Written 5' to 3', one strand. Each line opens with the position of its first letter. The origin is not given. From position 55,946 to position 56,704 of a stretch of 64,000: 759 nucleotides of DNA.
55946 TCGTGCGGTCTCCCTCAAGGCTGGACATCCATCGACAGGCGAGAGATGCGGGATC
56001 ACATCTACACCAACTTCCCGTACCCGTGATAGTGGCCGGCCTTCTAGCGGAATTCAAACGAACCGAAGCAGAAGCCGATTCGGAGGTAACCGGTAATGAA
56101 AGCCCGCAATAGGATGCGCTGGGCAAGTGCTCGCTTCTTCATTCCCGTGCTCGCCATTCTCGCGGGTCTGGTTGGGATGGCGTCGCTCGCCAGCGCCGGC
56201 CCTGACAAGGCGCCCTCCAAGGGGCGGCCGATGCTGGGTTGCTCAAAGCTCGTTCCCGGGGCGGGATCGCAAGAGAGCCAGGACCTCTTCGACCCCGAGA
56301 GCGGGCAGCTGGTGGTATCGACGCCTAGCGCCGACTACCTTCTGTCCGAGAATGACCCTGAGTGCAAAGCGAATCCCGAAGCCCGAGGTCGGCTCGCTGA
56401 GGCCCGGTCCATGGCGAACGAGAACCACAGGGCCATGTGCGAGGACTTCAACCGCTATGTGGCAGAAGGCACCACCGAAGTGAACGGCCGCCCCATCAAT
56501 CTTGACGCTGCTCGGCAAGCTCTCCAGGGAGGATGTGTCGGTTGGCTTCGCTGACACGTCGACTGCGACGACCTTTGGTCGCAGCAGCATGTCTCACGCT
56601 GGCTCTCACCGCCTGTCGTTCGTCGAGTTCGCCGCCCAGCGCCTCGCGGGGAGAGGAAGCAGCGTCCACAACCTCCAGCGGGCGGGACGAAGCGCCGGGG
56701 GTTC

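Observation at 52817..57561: Metzincin-tipped giant followed by a small secreted Cys protein and a beta-propeller lipoprotein: candidate effector-inhibitor set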

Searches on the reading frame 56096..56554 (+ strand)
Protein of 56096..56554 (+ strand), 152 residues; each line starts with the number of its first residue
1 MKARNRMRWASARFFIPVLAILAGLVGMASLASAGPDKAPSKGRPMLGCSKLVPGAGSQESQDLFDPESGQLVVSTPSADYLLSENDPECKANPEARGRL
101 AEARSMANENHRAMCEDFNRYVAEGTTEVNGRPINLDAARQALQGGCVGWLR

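Call 8: search_protein_families(library=pfam, proteins=[window:56096-56554:+], max_evalue=0.1)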
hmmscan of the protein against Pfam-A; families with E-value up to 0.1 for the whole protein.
window:56096-56554:+ (152 aa): 1 family
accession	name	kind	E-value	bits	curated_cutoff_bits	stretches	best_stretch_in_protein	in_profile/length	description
PF19650.4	DUF6153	-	0.089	14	27.7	0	18-41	1-25/116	Family of unknown function (DUF6153)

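Call 9: search_protein_families(library=ncbifam, proteins=[window:56096-56554:+], max_evalue=0.1)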
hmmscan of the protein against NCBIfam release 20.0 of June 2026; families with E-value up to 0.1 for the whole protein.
window:56096-56554:+ (152 aa): 0 families

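Call 10: find_homologous_proteins(query=window:56096-56551:+)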
Query window:56096-56551:+ (152 aa): 3 proteins with E <= 0.001 among 124 candidates.
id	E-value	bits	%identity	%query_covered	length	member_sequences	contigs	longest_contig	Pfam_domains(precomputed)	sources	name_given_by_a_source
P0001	6.8e-96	336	100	100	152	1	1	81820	-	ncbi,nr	ncbi:MAG: hypothetical protein LC750_09245 [Actinobacteria bacterium]|nr:hypothetical protein [Actin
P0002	1.1e-49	186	61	100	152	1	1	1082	-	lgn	-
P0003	3.6e-37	146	55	89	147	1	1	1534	-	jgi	jgi:hypothetical protein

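Call 12: find_encoding_contigs(protein=P0002, flank=10000)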
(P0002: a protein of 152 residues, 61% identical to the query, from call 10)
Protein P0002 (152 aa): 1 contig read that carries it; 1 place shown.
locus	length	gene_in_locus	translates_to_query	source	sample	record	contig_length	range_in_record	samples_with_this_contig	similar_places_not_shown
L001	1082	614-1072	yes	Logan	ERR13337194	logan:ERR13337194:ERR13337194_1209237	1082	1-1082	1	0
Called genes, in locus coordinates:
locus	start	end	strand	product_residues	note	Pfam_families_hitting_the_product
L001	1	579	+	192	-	?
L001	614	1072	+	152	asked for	-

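Call 13: find_encoding_contigs(protein=P0003, flank=10000)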
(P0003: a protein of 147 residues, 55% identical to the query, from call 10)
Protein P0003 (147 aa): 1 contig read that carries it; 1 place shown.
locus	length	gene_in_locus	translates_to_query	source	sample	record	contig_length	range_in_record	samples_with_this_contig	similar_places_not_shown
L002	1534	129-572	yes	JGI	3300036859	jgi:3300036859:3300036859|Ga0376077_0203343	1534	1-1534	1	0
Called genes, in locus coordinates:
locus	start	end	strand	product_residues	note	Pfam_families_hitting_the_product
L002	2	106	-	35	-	?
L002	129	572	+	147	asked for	-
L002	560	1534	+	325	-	?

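Call 37: search_solved_structures(query=A1, max_evalue=10)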
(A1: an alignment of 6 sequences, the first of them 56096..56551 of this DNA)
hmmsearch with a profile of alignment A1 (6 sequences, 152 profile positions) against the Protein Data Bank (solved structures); distinct sequences matched with E-value up to 10: 0.

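Call 45: find_related_loci(query=A1, collection=metagenome_contigs, flank=6000)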
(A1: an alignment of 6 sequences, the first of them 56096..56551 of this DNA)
Query A1 (152 aa) in metagenome_contigs; peptide patterns used: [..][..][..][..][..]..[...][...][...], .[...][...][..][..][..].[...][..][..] (x = any residue, [..] = any of these).
418 stretches matched a pattern, but none encodes a relative of the query by tblastn (E <= 1e-3).

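Call 50: predict_structure(alignment_id=A2)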
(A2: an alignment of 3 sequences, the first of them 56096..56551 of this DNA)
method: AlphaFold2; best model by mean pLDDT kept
length: 152 residues; sequences in the alignment: 3
mean_pLDDT: 69.4   pTM: 0.56
mean pLDDT of the five models: 69.4, 66.7, 65.8, 62.6, 58.1
residues with pLDDT >= 90: 25; 70-90: 66; 50-70: 15; < 50: 46
segments of 3 or more residues with pLDDT < 50: 1-42, 149-152
pLDDT, mean of each block of 10 residues (from residue 1): 37 40 38 36 70 69 81 86 93 90 88 85 87 83 65 34
secondary structure, 60 per line:
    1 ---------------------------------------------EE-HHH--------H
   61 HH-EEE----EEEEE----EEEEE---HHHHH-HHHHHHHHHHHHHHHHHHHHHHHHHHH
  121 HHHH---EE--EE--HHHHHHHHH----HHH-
elements in order: E64-66 E71-75 E80-84 H88-92 H94-124 H136-144

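Call 56: fold_search(model_id=the predicted structure, library=pdb)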
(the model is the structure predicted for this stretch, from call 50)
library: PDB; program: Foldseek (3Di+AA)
matches with E <= 10: 123; with E <= 0.001: 0
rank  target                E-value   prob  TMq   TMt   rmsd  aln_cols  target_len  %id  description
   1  8zah_A                9.7e-01  0.13  0.23  0.15   9.6        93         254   12  Crystal structure of the channel protein CorA from Campylobacter jejuni (released 2024-06-19)
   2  8zak_A                1.0e+00  0.13  0.22  0.15   9.9        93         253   11  Crystal structure of the channel protein CorA from Campylobacter jejuni in complex with Ni2+ (released 2024-06-19)
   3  8zak_B                1.1e+00  0.13  0.22  0.16   9.8        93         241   11  Crystal structure of the channel protein CorA from Campylobacter jejuni in complex with Ni2+ (released 2024-06-19)
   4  8zah_B                1.5e+00  0.11  0.22  0.16   9.8        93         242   11  Crystal structure of the channel protein CorA from Campylobacter jejuni (released 2024-06-19)
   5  7y1h_B                1.9e+00  0.10  0.17  0.07  11.2        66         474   20  Controlling fibrosis using compound with novel binding mode to prolyl-tRNA synthetase 1 (released 2023-07-05)
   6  7y28_B                1.9e+00  0.09  0.13  0.05  11.5        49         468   20  Controlling fibrosis using compound with novel binding mode to prolyl-tRNA synthetase 1 (released 2023-07-05)
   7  7bdv_B                1.9e+00  0.05  0.14  0.07  18.7        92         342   11  Structure of Can2 from Sulfobacillus thermosulfidooxidans in complex with cyclic tetra-adenylate (cA4) (released 2021-03-03)
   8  5ydr_B                2.0e+00  0.08  0.19  0.13  12.4        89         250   16  Structure of DNMT1 RFTS domain in complex with ubiquitin (released 2018-02-21)
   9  4geq_D                3.0e+00  0.11  0.18  0.39   4.6        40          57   15  Crystal structure of the Spc24-Spc25/Cnn1 binding interface (released 2013-01-30)
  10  6eri_Az               3.0e+00  0.07  0.22  0.19  13.4       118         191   14  Structure of the chloroplast ribosome with chl-RRF and hibernation-promoting factor (released 2018-04-18)
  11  4hvc_B                3.0e+00  0.05  0.15  0.06  12.0        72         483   19  Crystal structure of human prolyl-tRNA synthetase in complex with halofuginone and ATP analogue (released 2013-01-02)
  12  3av4                  3.0e+00  0.03  0.18  0.04  13.2       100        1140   18  Crystal structure of mouse DNA methyltransferase 1 (released 2011-05-04)
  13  9yxq_m                3.2e+00  0.10  0.24  0.10  13.9        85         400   12  Cryo-EM structure of the Xenopus laevis mitotic centromere-associated kinesin (MCAK) bound to the paclitaxel-stabilize (released 2026-02-04)
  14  1wdt                  3.4e+00  0.08  0.20  0.07   9.4        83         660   17  Crystal structure of ttk003000868 from Thermus thermophilus HB8 (released 2005-05-17)
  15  5oee_B                3.4e+00  0.08  0.13  0.06   8.8        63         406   11  Structure of large terminase from the thermophilic bacteriophage D6E (Crystal form 3) (released 2017-10-11)
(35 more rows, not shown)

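Call 71: search_protein_representatives(alignment_id=A2)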
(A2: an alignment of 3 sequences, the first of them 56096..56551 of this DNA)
Query: 3 sequences, 152 profile positions. Proteins with E-value up to 0.001 (for the whole library): 27; up to 1e-10: 9; up to 1e-30: 1. The best 27 are listed.
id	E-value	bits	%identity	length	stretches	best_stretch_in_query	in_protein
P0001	3.4e-82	290.1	-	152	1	1-152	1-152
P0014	2.1e-26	108.9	-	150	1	10-147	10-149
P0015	2.8e-26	108.5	-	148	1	20-147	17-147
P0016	1.1e-25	106.6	-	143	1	19-147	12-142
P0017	1.3e-25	106.4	-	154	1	14-147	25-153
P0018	2.3e-24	102.3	-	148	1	15-147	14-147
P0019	1.7e-22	96.2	-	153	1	8-147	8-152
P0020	2.5e-20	89.2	-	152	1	17-147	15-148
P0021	9.5e-19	84.1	-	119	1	11-110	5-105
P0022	1.8e-09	53.9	-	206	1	13-108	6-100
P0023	7.8e-09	51.9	-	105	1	18-110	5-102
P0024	9.9e-07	45.1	-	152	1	17-147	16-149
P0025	1.7e-06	44.3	-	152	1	15-147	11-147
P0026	2.1e-06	44.0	-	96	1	23-107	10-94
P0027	3.8e-06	43.2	-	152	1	14-143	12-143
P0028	1.3e-05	41.5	-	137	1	39-147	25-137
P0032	2.2e-05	40.7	-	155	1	11-147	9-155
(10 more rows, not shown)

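Call 73: find_encoding_contigs(protein=P0024, flank=8000)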
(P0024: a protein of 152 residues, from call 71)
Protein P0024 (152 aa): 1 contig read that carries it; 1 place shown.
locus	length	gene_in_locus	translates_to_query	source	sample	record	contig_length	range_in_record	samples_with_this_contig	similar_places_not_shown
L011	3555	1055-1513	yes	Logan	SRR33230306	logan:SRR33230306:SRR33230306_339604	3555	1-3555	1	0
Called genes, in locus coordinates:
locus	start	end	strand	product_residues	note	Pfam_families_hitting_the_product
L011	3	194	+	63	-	?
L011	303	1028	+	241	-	-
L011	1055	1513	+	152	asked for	-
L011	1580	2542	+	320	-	-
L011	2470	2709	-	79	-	-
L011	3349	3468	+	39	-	-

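Call 74: find_encoding_contigs(protein=P0032, flank=8000)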
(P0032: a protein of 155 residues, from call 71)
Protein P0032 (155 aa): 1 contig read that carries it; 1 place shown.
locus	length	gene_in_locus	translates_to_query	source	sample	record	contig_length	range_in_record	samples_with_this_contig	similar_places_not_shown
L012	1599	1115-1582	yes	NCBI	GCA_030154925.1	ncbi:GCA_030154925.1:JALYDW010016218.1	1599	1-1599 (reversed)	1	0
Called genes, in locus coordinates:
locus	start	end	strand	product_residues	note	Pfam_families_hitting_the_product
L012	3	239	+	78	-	?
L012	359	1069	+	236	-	-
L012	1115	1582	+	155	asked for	-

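Call 75: find_encoding_contigs(protein=P0025, flank=8000)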
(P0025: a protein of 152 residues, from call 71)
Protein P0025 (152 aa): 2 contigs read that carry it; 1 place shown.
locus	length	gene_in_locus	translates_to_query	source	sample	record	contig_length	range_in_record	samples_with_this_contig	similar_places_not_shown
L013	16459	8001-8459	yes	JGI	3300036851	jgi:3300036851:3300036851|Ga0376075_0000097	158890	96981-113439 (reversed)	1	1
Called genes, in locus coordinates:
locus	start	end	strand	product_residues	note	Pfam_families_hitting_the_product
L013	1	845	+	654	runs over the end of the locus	-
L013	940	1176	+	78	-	-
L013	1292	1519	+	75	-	PF02416:TatA_B_E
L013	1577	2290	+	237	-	PF00902:TatC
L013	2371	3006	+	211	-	-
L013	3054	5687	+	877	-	PF00270:DEAD, PF04851:ResIII, PF22527:DEXQc_Suv3 (weak), PF26090:SH3_HelY, PF08148:DSHCT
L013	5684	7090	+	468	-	PF01565:FAD_binding_4, PF02913:FAD-oxidase_C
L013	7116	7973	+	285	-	-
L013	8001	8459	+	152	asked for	-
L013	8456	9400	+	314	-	-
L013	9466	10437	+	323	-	PF00781:DAGK_cat, PF19279:YegS_C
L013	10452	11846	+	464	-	PF03007:WS_DGAT_cat, PF06974:WS_DGAT_C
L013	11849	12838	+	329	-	PF01073:3Beta_HSD, PF01370:Epimerase, PF04321:RmlD_sub_bind (weak), PF13460:NAD_binding_10, PF16363:GDP_Man_Dehyd (weak)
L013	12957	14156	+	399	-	PF02687:FtsX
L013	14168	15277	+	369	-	PF00005:ABC_tran, PF13191:AAA_16 (weak), PF02463:SMC_N (weak), PF13304:AAA_21 (weak), PF00027:cNMP_binding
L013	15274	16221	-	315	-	PF00561:Abhydrolase_1, PF12146:Hydrolase_4, PF12697:Abhydrolase_6, PF20408:Abhydrolase_11 (faint)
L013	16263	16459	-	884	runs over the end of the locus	PF00082:Peptidase_S8, PF00801:PKD (faint), PF18911:PKD_4, PF22352:K319L-like_PKD, PF18911:PKD_4, PF22352:K319L-like_PKD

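Call 76: find_encoding_contigs(protein=P0028, flank=8000)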
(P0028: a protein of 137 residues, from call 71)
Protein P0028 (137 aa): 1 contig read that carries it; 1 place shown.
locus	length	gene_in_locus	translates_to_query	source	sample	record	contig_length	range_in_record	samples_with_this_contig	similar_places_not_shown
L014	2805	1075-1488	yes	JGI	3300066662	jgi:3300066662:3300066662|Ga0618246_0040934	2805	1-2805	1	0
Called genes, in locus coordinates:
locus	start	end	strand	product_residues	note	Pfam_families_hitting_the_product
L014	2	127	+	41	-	?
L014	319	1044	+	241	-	-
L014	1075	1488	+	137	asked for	-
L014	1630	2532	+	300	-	-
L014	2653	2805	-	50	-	?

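Call 81: search_protein_families(library=pfam, proteins=[L012:359-1066:+, L014:319-1041:+, L013:7248-7970:+, L011:303-1025:+, L011:1580-2539:+, L013:8456-9397:+, L014:1630-2529:+], max_evalue=1)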
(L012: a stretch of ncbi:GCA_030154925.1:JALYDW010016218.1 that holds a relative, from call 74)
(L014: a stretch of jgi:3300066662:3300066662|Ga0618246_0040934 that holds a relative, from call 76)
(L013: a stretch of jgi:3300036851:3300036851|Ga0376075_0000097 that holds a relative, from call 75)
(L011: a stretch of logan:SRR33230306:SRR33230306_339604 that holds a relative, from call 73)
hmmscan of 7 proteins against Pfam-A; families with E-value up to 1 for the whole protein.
L012:359-1066:+ (236 aa): 6 families
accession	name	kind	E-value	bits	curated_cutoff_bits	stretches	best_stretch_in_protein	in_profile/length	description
PF00413.30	Peptidase_M10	-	0.012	15.9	24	1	178-205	110-137/159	Matrixin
PF13688.12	Reprolysin_5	-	0.022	15.5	27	1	167-210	132-172/196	Metallo-peptidase family M12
PF10462.15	Peptidase_M66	-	0.024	14.1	20.6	1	173-200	189-216/306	Peptidase M66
PF07998.17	Peptidase_M54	-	0.025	15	24.4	1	180-202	149-170/194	Peptidase family M54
PF13574.12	Reprolysin_2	-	0.027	14.8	27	1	175-204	124-159/195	Metallo-peptidase family M12B Reprolysin-like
PF12044.14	Metallopep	-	0.23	10.4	27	1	180-203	318-339/427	Putative peptidase family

L014:319-1041:+ (241 aa): 5 families
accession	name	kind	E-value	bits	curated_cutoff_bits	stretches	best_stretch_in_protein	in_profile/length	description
PF07998.17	Peptidase_M54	-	0.0013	19.2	24.4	1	185-213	146-173/194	Peptidase family M54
PF00413.30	Peptidase_M10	-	0.0068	16.7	24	1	159-217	102-141/159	Matrixin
PF13688.12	Reprolysin_5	-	0.017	15.8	27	1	170-217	123-171/196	Metallo-peptidase family M12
PF13574.12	Reprolysin_2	-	0.034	14.5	27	1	171-215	114-162/195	Metallo-peptidase family M12B Reprolysin-like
PF12472.13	DUF3693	-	0.12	12.5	21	1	12-56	12-57/60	Phage related protein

L013:7248-7970:+ (241 aa): 0 families

L011:303-1025:+ (241 aa): 0 families

L011:1580-2539:+ (320 aa): 0 families

L013:8456-9397:+ (314 aa): 0 families

L014:1630-2529:+ (300 aa): 1 family
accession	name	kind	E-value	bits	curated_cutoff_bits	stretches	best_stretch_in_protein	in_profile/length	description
PF05108.18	T7SS_ESX1_EccB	-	0.05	12.7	27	1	30-123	239-332/474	Type VII secretion system ESX-1, transport TM domain B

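Call 102: search_solved_structures(query=A6, max_evalue=10)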
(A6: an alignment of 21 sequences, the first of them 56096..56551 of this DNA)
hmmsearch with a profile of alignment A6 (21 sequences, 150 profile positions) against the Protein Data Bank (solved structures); distinct sequences matched with E-value up to 10: 1.
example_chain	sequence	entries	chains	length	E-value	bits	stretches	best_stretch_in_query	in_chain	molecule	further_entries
8fmw_AW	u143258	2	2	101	0.34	14.1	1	104-141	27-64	50S ribosomal protein L24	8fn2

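Call 103: search_protein_families(library=pfam, alignment_id=A6, max_evalue=1)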
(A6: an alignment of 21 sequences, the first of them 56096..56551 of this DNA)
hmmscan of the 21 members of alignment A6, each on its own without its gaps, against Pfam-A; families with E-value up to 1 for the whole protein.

A. member 1, window:56096-56551:+ (152 aa): 3 families
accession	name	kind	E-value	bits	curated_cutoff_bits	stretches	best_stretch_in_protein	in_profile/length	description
PF19650.4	DUF6153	-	0.089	14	27.7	1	18-41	1-25/116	Family of unknown function (DUF6153)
PF12279.13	DUF3619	-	0.1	13.4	22.2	0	94-116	22-43/130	Protein of unknown function (DUF3619)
PF15232.11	DUF4585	-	0.17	12.4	27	1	62-85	30-54/73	Domain of unknown function (DUF4585)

B. families by the number of members that match (of 21 scanned): 16 families
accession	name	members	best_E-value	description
PF09278.17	MerR-DNA-bind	1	0.0053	MerR, DNA binding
PF18967.5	PycTM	1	0.012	Pycsar effector protein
PF24935.1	Ig_NUP210_6th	1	0.031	NUP210-like, Ig-like domain 6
PF02600.21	DsbB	1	0.086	Disulfide bond formation protein DsbB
PF19650.4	DUF6153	1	0.089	Family of unknown function (DUF6153)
PF12279.13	DUF3619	1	0.1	Protein of unknown function (DUF3619)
PF16083.10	Phage_holin_3_3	1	0.1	LydA holin phage, holin superfamily III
PF12433.14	PV_NSP1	1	0.11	Parvovirus non-structural protein 1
PF01815.21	Rop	1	0.13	Rop protein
PF14221.11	DUF4330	1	0.13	Domain of unknown function (DUF4330)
PF24968.1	DUF7770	1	0.15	Domain of unknown function (DUF7770)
PF17808.7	fn3_PAP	1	0.16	Fn3-like domain from Purple Acid Phosphatase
PF15232.11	DUF4585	1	0.17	Domain of unknown function (DUF4585)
PF23012.2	Syntrophin_4th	1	0.17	Syntrophin C-terminal PH domain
PF10095.14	DUF2333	1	0.17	Uncharacterized protein conserved in bacteria (DUF2333)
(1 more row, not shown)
